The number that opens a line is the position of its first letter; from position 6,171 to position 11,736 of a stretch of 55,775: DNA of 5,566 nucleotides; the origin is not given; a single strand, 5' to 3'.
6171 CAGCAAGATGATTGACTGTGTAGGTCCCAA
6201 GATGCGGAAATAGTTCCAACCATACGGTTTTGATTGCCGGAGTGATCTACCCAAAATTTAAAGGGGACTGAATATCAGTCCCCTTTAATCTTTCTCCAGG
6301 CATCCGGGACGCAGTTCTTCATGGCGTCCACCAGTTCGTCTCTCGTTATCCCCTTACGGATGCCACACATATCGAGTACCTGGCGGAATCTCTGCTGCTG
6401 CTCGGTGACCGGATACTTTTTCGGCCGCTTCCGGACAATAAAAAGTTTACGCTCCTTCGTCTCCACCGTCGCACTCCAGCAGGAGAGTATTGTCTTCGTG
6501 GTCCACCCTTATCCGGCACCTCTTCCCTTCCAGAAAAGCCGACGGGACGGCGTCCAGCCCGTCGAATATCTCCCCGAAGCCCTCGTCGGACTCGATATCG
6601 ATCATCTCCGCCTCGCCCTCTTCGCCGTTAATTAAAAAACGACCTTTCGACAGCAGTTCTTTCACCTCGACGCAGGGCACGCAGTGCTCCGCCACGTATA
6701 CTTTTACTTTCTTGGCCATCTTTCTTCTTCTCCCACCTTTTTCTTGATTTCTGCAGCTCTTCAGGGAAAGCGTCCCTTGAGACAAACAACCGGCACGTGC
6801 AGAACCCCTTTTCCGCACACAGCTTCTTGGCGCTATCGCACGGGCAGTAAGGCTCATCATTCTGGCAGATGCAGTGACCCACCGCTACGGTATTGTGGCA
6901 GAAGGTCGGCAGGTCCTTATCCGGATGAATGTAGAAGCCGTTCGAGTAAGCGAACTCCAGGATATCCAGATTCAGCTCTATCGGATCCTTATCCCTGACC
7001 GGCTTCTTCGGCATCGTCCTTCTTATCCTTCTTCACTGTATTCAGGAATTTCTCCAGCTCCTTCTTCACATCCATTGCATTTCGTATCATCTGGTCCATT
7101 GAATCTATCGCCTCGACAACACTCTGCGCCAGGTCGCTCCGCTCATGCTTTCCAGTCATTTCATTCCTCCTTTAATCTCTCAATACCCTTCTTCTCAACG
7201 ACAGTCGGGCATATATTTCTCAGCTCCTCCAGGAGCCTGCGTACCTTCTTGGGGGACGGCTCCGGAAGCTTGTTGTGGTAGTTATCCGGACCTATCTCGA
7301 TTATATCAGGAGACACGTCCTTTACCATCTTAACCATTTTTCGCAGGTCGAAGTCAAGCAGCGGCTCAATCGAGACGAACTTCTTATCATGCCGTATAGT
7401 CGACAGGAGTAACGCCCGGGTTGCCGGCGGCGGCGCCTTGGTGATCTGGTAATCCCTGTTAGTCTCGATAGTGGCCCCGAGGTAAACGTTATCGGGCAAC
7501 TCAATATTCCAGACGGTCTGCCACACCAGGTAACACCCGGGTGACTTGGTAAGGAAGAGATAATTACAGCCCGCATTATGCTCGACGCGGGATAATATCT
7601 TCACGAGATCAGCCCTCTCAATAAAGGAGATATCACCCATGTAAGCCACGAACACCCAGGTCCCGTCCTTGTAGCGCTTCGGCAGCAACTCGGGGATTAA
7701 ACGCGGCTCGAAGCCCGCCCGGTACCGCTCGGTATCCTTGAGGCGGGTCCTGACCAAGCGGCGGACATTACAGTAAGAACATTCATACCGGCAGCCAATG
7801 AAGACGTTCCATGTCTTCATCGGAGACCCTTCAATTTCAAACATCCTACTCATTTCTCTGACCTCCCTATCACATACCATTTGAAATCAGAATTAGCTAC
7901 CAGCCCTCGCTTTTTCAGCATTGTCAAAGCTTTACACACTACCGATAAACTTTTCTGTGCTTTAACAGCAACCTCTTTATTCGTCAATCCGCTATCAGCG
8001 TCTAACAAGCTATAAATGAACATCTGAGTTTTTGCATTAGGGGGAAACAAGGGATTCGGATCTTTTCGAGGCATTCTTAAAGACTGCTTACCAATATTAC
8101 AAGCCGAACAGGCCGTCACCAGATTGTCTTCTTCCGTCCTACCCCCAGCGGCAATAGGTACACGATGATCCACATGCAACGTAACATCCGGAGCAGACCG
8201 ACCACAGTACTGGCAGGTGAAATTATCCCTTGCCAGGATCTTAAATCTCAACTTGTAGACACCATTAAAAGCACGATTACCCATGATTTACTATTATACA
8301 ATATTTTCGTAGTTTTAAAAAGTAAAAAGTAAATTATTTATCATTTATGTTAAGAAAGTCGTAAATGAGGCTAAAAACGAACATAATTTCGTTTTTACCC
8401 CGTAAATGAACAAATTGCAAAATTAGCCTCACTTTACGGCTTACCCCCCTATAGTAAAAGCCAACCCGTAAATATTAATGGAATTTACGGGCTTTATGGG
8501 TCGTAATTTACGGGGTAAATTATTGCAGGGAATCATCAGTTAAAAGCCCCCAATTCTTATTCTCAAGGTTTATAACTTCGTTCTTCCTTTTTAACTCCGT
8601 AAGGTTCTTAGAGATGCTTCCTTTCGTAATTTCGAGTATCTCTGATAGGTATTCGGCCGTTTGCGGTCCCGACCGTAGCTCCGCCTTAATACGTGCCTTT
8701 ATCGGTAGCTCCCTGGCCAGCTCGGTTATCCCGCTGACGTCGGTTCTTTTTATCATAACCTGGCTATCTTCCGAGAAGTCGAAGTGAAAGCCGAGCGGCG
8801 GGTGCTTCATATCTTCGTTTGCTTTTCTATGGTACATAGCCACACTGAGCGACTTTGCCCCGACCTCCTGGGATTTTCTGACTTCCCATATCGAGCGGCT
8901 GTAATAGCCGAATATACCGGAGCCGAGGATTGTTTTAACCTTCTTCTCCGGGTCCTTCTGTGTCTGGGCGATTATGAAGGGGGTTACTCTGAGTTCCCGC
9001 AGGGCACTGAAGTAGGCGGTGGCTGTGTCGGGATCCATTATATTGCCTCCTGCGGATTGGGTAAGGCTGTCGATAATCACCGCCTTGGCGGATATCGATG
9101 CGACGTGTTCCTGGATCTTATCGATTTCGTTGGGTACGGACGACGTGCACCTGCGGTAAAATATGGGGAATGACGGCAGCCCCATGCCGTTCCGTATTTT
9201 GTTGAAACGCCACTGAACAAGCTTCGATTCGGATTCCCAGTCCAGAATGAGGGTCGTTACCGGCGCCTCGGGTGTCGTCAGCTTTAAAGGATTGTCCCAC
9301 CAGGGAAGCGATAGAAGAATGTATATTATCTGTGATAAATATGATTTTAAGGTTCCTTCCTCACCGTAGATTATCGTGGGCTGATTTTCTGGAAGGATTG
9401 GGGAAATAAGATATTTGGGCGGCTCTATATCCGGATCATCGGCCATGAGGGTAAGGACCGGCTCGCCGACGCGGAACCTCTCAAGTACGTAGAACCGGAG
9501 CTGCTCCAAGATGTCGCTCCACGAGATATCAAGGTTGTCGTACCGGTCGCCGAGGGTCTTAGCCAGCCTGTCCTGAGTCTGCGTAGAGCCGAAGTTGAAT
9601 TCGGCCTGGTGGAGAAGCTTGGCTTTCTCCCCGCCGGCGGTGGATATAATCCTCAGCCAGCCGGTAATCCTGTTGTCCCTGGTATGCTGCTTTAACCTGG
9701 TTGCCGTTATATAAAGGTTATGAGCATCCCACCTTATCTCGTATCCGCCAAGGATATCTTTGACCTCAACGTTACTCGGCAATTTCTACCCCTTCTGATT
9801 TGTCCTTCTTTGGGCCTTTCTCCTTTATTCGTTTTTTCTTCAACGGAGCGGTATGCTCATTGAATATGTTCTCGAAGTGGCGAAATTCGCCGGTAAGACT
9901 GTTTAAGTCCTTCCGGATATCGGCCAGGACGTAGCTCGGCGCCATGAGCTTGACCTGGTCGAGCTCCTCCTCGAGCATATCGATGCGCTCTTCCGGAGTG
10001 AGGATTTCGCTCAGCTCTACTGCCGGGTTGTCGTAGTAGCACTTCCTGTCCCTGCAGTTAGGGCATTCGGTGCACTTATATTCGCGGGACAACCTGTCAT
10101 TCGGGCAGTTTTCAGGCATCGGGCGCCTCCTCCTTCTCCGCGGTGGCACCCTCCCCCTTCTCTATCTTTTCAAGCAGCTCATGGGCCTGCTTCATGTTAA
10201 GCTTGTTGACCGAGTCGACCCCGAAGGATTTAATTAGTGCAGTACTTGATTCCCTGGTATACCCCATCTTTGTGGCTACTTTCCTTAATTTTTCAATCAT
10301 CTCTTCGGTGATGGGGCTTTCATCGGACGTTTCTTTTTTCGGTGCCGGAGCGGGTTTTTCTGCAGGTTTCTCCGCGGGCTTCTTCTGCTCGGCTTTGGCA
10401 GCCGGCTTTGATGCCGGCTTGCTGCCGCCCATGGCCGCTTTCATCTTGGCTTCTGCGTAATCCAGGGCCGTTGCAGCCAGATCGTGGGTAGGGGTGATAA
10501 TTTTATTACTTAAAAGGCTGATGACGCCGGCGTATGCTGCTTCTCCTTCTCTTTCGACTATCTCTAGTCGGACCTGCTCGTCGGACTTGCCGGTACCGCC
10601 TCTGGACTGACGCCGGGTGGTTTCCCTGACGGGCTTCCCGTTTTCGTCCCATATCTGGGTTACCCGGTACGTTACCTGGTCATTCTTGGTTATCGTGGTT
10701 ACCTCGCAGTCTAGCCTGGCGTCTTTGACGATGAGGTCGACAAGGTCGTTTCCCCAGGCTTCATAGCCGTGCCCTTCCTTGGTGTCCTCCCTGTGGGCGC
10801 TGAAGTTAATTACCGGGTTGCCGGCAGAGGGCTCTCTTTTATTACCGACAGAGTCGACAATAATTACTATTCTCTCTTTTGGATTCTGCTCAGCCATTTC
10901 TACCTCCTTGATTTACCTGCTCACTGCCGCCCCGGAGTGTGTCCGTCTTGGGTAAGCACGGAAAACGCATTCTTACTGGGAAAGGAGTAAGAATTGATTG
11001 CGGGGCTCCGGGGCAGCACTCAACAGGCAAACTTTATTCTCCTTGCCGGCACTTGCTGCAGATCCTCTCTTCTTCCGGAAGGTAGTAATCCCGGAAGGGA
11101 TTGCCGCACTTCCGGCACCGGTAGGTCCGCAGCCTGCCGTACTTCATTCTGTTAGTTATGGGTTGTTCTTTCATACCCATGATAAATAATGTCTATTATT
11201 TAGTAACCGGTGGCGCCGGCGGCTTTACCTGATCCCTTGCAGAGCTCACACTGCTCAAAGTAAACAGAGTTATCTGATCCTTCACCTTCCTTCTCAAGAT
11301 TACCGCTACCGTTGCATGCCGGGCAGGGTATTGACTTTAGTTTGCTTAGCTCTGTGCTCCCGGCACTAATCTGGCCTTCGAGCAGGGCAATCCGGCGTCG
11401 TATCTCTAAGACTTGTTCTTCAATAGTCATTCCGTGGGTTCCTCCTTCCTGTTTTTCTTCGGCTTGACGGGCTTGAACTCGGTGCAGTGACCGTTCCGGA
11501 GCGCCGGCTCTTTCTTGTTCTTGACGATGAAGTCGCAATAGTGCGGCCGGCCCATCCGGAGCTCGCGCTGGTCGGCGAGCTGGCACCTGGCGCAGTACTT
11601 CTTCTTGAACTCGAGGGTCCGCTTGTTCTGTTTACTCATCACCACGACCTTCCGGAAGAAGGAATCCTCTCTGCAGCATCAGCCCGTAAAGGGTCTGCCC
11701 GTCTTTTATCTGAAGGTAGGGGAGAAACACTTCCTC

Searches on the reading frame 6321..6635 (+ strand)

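Call 75: search_protein_families(library=pfam, proteins=[window:6321-6635:+], max_evalue=0.05)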
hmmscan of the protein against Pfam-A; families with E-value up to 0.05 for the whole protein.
window:6321-6635:+ (104 aa): 1 family
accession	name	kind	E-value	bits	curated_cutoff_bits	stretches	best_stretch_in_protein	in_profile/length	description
PF12364.13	DUF3648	-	0.028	15.1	20.6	1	2-74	6-59/141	Protein of unknown function (DUF3648)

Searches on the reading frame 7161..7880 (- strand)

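Call 12: search_protein_families(library=phrogs, proteins=[window:7161-7880:-], max_evalue=0.001)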
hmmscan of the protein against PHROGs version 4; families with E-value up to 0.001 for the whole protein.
window:7161-7880:- (239 aa): 2 families
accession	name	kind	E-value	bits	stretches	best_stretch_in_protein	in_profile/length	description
phrog_2045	-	unknown function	2.2e-18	67.7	1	22-195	12-195/299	-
phrog_13321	-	unknown function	8.3e-05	22.9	1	21-114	43-140/307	-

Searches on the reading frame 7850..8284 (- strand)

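Call 55: search_protein_families(library=pfam, proteins=[window:7850-8284:-], max_evalue=0.01)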
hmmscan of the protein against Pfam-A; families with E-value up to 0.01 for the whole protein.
window:7850-8284:- (144 aa): 3 families
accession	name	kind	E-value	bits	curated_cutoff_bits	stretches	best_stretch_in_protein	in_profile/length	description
PF01844.29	HNH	-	1.3e-13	51.3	21.4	1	24-66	1-44/47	HNH endonuclease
PF14279.12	HNH_5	-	4.1e-11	43.1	27.5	1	24-67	1-44/56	HNH endonuclease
PF13412.12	HTH_24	-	0.0016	18.4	21.9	1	90-129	8-47/48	Winged helix-turn-helix DNA-binding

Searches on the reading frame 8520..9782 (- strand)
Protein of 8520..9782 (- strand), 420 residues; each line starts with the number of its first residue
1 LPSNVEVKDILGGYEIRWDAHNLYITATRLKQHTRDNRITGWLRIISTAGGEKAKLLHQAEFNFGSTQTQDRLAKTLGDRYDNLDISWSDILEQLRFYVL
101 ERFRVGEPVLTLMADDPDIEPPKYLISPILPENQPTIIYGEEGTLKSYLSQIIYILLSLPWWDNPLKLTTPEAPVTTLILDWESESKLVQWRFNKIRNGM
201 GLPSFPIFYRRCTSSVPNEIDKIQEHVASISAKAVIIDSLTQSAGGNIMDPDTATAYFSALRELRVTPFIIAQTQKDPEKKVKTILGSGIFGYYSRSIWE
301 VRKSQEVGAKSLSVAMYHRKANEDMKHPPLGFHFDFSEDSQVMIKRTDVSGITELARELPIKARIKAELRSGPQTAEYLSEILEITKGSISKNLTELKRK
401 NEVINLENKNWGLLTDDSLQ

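Call 6: search_protein_families(library=pfam, proteins=[window:8520-9782:-], max_evalue=0.01)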
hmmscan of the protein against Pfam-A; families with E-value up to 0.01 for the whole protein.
window:8520-9782:- (420 aa): 2 families
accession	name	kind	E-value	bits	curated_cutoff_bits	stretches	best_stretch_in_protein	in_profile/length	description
PF13481.12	AAA_25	-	2.1e-13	50.8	27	1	115-277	15-193/195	AAA domain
PF06745.19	ATPase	-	0.00022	21.1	26.6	1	130-297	16-183/231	KaiC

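Call 14: find_related_loci(query=window:8520-9782:-, collection=viral_contigs, flank=10000)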
Query window:8520-9782:- (420 aa) in viral_contigs; peptide patterns used: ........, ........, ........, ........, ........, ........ (x = any residue, [..] = any of these).
9 stretches matched a pattern, but none encodes a relative of the query by tblastn (E <= 1e-3).

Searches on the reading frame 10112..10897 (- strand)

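Call 6: search_protein_families(library=pfam, proteins=[window:10112-10897:-], max_evalue=0.01)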
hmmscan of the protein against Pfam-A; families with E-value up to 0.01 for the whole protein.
window:10112-10897:- (261 aa): 1 family
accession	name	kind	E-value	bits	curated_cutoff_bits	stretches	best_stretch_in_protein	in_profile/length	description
PF14229.12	DUF4332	-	0.0016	19.1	23.2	1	184-258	29-105/122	Domain of unknown function (DUF4332)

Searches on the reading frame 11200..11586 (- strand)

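Call 75: search_protein_families(library=pfam, proteins=[window:11200-11586:-], max_evalue=0.05)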
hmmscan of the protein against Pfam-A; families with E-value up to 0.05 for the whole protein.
window:11200-11586:- (128 aa): 5 families
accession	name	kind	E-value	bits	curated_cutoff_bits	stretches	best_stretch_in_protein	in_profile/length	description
PF00684.25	DnaJ_CXXCXGXG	-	0.00042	21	32.7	1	84-122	14-53/65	DnaJ central domain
PF15777.11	Anti-TRAP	-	0.003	18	32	0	111-125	11-25/59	Tryptophan RNA-binding attenuator protein inhibitory protein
PF17302.8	DUF5351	-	0.0088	16.7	27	0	88-121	1-28/29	Family of unknown function (DUF5351)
PF23733.2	GRXCR1-2_C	-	0.025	14.9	26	0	85-118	9-37/47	GRXCR1/2, C-terminal domain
PF14354.12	Lar_restr_allev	-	0.027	15.1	28.6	0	87-115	5-33/58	Restriction alleviation protein Lar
